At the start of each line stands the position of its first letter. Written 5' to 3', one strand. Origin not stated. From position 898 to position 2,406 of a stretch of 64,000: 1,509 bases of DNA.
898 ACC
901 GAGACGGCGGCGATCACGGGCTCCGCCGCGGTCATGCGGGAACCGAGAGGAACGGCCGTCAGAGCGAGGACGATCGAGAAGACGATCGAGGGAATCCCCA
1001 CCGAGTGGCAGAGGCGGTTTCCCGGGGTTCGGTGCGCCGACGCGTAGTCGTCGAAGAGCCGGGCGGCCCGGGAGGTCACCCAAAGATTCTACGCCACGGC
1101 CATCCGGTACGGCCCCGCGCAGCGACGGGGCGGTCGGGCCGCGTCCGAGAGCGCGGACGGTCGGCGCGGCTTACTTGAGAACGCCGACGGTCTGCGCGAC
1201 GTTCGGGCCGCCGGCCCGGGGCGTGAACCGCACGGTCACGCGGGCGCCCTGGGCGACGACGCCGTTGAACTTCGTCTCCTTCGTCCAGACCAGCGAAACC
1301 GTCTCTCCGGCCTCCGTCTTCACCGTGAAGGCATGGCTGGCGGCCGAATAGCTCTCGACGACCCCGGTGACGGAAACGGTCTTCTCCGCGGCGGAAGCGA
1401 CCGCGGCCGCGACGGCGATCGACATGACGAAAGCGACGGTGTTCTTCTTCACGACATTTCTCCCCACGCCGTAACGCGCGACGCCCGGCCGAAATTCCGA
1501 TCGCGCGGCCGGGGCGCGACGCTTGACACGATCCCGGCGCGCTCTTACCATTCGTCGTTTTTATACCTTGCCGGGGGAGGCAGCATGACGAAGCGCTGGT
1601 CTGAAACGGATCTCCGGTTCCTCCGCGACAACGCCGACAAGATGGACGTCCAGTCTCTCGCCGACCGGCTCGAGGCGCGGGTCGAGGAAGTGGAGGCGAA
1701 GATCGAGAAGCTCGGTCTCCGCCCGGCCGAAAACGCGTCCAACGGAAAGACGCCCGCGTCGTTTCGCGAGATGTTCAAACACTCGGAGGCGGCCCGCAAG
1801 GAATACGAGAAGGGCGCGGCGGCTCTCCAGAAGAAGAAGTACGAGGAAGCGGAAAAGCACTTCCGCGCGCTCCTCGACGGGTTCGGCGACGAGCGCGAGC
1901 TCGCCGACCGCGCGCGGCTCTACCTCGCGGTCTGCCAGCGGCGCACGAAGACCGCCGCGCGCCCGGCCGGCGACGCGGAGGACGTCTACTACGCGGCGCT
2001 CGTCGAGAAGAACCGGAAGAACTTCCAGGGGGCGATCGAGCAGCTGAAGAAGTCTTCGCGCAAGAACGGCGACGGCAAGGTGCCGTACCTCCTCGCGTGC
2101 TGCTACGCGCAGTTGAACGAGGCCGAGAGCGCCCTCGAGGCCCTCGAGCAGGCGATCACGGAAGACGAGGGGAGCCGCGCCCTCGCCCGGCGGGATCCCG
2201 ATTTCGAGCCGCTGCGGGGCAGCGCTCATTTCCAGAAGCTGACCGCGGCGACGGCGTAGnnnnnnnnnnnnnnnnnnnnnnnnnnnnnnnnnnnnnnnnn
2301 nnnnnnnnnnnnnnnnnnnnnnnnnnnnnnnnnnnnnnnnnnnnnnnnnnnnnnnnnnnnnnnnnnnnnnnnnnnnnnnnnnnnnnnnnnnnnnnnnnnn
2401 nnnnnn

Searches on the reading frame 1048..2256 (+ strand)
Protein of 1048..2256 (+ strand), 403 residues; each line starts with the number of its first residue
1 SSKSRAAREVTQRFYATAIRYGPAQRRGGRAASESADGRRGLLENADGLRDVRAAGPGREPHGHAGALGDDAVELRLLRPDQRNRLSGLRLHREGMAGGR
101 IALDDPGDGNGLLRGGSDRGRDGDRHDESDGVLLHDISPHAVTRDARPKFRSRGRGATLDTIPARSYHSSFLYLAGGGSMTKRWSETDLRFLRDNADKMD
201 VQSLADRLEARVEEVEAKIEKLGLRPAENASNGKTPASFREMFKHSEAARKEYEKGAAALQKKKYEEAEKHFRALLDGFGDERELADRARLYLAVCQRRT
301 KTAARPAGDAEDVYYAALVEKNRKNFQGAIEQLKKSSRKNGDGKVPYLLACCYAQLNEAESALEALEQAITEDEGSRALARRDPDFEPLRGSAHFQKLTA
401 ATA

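Call 44: search_protein_families(library=pfam, proteins=[window:1048-2256:+], max_evalue=0.00001)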
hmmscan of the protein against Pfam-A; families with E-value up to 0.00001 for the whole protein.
window:1048-2256:+ (403 aa): 2 families
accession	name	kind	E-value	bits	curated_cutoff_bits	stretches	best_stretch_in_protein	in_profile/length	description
PF14559.12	TPR_19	-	1.1e-06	29.3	25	0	324-376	5-58/68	Tetratricopeptide repeat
PF07719.23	TPR_2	-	6.3e-06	26.4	27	0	347-374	5-32/34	Tetratricopeptide repeat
